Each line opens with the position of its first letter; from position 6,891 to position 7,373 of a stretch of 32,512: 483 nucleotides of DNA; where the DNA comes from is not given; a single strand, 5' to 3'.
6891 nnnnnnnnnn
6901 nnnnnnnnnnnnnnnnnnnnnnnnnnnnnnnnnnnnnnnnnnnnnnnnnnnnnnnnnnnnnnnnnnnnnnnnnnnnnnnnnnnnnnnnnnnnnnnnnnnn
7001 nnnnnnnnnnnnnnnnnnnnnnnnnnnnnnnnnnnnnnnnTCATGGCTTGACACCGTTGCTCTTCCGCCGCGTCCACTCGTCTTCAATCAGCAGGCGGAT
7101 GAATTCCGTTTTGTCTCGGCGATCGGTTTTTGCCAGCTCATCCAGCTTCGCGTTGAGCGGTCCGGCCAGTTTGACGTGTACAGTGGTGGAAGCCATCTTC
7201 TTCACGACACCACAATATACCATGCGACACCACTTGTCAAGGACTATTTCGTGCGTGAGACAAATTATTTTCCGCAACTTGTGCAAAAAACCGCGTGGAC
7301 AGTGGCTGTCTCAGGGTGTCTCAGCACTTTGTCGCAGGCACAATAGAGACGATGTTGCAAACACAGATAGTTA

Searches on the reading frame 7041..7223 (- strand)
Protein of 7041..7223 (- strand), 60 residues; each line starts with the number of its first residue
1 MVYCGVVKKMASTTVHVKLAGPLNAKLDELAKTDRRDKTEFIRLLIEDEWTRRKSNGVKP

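Call 94: search_protein_families(library=pfam, proteins=[window:7041-7223:-], max_evalue=0.01)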
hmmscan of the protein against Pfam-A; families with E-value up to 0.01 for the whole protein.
window:7041-7223:- (60 aa): 1 family
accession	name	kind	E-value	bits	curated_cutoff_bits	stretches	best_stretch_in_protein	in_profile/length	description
PF01402.27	RHH_1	-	0.0029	18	20.5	1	25-48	12-35/39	Ribbon-helix-helix protein, copG family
